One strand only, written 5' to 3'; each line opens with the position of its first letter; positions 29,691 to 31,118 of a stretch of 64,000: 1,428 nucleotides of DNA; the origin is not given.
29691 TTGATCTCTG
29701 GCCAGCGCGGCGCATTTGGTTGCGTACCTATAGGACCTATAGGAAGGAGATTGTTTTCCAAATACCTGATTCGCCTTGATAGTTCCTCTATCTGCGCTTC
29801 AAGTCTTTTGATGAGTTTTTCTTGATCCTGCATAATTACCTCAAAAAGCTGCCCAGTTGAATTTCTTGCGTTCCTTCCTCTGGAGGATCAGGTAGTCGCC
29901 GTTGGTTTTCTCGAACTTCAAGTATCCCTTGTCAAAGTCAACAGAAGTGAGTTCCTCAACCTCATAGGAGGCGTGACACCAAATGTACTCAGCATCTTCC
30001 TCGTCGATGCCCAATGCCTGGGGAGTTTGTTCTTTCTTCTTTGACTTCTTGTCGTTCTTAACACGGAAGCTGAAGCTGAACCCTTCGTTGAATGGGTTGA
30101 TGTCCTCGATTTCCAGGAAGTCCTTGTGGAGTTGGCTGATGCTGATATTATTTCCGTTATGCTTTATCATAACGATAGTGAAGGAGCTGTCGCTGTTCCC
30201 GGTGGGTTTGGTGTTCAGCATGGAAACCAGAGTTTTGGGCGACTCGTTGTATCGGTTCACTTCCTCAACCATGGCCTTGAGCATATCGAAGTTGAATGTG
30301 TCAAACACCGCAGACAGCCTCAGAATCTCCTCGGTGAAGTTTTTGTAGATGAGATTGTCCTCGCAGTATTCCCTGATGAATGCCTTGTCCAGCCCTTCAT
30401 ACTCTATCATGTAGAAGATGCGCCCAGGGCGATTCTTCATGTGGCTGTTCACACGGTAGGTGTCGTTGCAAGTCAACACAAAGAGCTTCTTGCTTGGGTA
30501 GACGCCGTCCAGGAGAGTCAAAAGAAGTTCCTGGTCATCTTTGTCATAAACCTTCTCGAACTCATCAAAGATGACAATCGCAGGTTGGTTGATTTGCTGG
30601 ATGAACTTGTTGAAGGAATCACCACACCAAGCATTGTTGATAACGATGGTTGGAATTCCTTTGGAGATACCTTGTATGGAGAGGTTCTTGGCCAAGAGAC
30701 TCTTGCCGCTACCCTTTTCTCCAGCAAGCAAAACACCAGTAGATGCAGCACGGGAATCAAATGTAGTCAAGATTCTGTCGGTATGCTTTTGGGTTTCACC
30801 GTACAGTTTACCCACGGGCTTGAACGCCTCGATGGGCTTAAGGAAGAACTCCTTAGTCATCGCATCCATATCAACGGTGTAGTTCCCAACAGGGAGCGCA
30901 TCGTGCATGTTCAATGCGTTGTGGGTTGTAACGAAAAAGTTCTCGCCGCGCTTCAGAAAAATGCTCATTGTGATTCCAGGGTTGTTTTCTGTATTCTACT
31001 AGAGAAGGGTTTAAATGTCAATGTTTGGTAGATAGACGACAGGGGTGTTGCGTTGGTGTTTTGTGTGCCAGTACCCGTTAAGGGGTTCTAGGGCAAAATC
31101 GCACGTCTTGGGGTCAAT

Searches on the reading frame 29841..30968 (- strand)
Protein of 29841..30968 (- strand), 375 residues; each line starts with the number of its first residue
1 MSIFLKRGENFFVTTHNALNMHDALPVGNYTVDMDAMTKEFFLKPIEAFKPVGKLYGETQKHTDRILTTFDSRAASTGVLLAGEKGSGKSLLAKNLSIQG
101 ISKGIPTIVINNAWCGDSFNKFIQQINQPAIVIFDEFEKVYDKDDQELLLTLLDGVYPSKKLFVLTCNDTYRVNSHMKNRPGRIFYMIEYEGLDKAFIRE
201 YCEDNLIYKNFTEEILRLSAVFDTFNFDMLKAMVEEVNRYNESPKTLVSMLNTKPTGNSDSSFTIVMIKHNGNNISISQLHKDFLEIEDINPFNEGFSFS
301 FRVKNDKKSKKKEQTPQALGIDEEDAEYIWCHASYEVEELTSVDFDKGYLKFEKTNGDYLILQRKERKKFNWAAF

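Call 12: search_dna_similar(query=window:29841-30968:-, collection=phages, mode=protein, max_rows=15)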
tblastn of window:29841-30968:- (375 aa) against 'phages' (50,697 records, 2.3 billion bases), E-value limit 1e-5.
Records with a match: 396; places in all: 462; records where one place covers at least 80% of the query: 68.
Best place of each record, by identity: <60% 396.
By first word of the organism name: Escherichia 107; Enterococcus 62; Bacillus 37; Staphylococcus 27; Lactobacillus 22; Lactococcus 22; uncultured 16; Aeromonas 11; Acinetobacter 9; Proteus 8; and 31 more.
By host as written in the record: - 50; Escherichia coli 29; Escherichia coli K-12 MG1655 18; Enterococcus faecalis 18; Lactococcus lactis 17; Staphylococcus sp. 17; Bacillus cereus 13; Aeromonas hydrophila 9; and 131 more.
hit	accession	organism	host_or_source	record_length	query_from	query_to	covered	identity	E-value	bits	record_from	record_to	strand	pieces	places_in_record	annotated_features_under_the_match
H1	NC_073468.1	Microbacterium phage Pumpernickel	Microbacterium paraoxydans NRRL B-14843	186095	1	374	100%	47.2%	1e-100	332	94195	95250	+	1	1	160: AAA-ATPase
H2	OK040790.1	Microbacterium phage Pumpernickel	Microbacterium paraoxydans NRRL B-14843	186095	1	374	100%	47.2%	1e-100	332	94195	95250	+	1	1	160: AAA-ATPase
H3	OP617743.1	Klebsiella phage KP13-26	Klebsiella pneumoniae KP13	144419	3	375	99%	36.3%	5e-49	183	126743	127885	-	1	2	hypothetical protein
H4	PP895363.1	Klebsiella phage FKP3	Klebsiella pneumoniae CG258-ST307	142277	3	375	99%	36.3%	6e-49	182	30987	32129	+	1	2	ATPase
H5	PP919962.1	Klebsiella phage KP2025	Klebsiella pneumoniae 12092025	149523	3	375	99%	36.3%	6e-49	182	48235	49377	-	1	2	hypothetical protein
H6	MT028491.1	Ochrobactrum phage vB_OspM_OC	Ochrobactrum sp. POC9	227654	17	375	96%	36.3%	1e-65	231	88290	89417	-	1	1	putative DNA replication protein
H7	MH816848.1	Escherichia phage vB_vPM_PD06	Escherichia coli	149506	2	375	100%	33.8%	2e-46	175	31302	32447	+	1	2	putative ATPase or Zn metalloprotease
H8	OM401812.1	Escherichia phage vB_EcoM_PD211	Escherichia coli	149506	2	375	100%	33.8%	2e-46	175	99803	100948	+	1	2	record has no annotation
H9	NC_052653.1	Escherichia phage vB_vPM_PD06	Escherichia coli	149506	2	375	100%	33.8%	2e-46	175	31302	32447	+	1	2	ATPase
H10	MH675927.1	Escherichia phage vB_vPM_PD114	Escherichia coli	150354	2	375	100%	33.8%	2e-46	175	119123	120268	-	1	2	putative ATPase or Zn metalloprotease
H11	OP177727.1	Escherichia phage pEC-M2929-1AR.1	Escherichia coli M2929-1AR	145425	2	375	100%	33.8%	3e-46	175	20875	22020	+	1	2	hypothetical protein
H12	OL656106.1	Salmonella phage UAB_1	Salmonella enterica subsp. enterica ...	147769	2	375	100%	33.8%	3e-46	175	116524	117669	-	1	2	hypothetical protein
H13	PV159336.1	Escherichia phage W22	Escherichia sp.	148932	2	375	100%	33.8%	3e-46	175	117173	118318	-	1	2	W22000189: hypothetical protein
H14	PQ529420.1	Escherichia phage Eryne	Escherichia coli UTI89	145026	2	375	100%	33.8%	3e-46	175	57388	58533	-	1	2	ATPase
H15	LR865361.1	Escherichia phage Paula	-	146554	2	375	100%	33.8%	3e-46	175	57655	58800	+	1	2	putative ATPase or Zn metalloprotease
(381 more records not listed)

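Call 15: find_related_loci(query=window:29841-30968:-, collection=viral_contigs, flank=3000)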
Query window:29841-30968:- (375 aa) in viral_contigs; peptide patterns used: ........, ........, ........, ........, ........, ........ (x = any residue, [..] = any of these).
474 stretches matched a pattern; 463 encode a relative of the query (tblastn E <= 1e-3); the best 80 are kept; 80 distinct loci.
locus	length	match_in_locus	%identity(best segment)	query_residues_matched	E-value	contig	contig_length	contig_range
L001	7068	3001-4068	49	2-375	1e-118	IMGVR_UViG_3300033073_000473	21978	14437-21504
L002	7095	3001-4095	48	1-375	2e-116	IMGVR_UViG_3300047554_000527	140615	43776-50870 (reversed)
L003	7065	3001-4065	50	1-375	4e-116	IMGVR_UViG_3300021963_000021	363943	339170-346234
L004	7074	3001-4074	50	1-375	1e-115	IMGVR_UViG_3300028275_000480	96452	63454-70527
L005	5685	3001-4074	50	1-375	1e-115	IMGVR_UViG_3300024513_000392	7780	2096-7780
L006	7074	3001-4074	50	1-375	1e-115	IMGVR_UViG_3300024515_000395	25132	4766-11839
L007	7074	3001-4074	50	1-375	1e-115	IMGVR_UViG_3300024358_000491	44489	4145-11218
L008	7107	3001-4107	47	2-375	2e-115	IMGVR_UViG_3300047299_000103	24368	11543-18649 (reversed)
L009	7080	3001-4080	47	1-375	1e-115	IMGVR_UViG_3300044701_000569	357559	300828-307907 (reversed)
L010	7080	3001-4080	48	1-375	5e-115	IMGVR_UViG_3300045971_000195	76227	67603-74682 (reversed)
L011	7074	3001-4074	48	1-375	4e-115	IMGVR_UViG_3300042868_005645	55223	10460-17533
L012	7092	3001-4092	48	1-372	8e-115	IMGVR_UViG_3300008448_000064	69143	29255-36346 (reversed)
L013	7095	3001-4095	48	1-375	7e-115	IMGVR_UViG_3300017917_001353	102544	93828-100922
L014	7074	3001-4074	49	1-375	2e-114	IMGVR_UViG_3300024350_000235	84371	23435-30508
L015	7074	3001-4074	49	1-375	2e-114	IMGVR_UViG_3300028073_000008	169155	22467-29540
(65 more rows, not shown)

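Call 16: find_encoding_contigs(protein=window:29841-30968:-, flank=3000)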
Protein window:29841-30968:- (375 aa): 4 contigs read that carry it; 3 places shown.
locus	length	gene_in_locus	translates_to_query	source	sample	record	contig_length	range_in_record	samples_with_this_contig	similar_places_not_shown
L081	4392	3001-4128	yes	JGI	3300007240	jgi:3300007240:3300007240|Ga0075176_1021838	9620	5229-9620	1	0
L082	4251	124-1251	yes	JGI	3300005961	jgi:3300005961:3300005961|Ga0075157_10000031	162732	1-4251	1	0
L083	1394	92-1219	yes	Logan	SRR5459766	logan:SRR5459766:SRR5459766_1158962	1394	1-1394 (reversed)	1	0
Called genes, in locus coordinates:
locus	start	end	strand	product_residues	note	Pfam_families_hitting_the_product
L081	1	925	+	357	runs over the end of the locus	-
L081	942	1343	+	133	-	PF03013:Pyr_excise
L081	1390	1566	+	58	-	-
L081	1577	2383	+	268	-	PF01145:Band_7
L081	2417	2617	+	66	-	-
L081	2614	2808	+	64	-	-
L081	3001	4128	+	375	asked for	PF14532:Sigma54_activ_2 (weak), PF00004:AAA (weak), PF00910:RNA_helicase (weak), PF05729:NACHT (faint)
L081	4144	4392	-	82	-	?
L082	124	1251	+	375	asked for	PF14532:Sigma54_activ_2 (weak), PF00004:AAA (weak), PF00910:RNA_helicase (weak), PF05729:NACHT (faint)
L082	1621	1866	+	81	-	-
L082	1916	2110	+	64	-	-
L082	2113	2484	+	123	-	-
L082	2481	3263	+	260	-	PF01370:Epimerase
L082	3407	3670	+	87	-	-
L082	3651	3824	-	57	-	-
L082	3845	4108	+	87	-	-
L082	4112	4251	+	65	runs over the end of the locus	-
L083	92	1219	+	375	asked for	PF14532:Sigma54_activ_2 (weak), PF00004:AAA (weak), PF00910:RNA_helicase (weak), PF05729:NACHT (faint)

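Call 22: find_homologous_proteins(query=window:29841-30968:-, max_evalue=1e-40)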
Query window:29841-30968:- (375 aa): 4660 proteins with E <= 1e-40 among 7893 candidates; the best 120 are listed.
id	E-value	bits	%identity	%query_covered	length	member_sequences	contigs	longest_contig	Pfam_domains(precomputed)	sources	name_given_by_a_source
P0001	7.5e-122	425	58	71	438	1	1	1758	PF03874.22,PF00004.36,PF13401.13,PF14532.13,PF20720.4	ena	-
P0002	1.3e-116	408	51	100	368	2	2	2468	PF00004.36,PF20720.4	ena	-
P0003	2.4e-115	404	50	99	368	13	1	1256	PF00004.36,PF20720.4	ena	-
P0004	8.3e-115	402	52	99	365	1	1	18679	PF00004.36,PF14532.13,PF20720.4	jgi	jgi:hypothetical protein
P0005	1.0e-113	398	48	100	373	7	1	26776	PF00004.36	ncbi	-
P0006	1.5e-113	398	51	100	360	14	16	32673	PF00004.36,PF14532.13,PF20720.4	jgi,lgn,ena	-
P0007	3.2e-113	397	49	99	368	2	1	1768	PF00910.29,PF00004.36,PF14532.13,PF20720.4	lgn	-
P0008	8.4e-113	395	48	100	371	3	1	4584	PF00004.36,PF13401.13,PF25199.2,PF20720.4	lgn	-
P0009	1.3e-112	395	48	100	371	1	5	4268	PF00004.36,PF13401.13,PF25199.2,PF20720.4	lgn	-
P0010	1.9e-112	394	49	99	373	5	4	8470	PF00004.36,PF25199.2,PF20720.4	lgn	-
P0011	2.5e-112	394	48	100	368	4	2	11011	PF00004.36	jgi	-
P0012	2.9e-112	394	49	100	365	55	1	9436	PF00004.36,PF14532.13,PF20720.4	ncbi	-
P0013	3.2e-112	393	49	100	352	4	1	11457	PF00004.36,PF14532.13,PF20720.4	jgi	jgi:hypothetical protein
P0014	5.2e-112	393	47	100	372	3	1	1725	PF05729.19,PF00004.36,PF20720.4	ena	-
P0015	1.1e-111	392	49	100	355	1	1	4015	PF00004.36,PF20720.4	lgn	-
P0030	2.1e-110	387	61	71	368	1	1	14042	PF00004.36,PF20720.4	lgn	-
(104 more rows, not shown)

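Call 33: find_encoding_contigs(protein=P0030, flank=10000, max_places=3)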
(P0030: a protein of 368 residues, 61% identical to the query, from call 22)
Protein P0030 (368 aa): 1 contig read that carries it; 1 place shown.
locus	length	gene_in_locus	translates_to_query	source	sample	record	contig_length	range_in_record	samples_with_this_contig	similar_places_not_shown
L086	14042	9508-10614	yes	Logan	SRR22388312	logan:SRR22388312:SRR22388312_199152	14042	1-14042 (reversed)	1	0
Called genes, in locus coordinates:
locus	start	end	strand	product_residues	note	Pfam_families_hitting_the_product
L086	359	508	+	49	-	-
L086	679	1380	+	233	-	PF00112:Peptidase_C1 (weak)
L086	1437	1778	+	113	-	-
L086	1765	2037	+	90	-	-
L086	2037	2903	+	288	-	-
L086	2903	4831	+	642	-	PF12789:PTR (faint)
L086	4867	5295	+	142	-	-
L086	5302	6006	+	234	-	PF02511:Thy1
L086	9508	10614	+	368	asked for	PF20720:nSTAND3 (faint), PF00004:AAA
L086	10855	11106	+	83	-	-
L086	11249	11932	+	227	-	-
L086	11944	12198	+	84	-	-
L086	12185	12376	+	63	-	-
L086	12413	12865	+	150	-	PF01661:Macro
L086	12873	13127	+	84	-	-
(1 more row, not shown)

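Call 34: find_encoding_contigs(protein=P0001, flank=10000, max_places=3)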
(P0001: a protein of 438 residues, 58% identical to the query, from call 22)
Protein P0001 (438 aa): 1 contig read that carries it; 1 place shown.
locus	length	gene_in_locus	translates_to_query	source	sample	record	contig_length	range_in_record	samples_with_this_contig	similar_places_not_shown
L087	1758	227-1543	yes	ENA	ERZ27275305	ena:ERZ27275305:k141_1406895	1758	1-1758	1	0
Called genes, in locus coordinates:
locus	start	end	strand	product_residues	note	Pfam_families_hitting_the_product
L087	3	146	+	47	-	?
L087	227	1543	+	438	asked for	PF14532:Sigma54_activ_2 (weak), PF20720:nSTAND3 (weak), PF00004:AAA, PF13401:AAA_22 (faint), PF03874:RNA_pol_Rpb4 (faint)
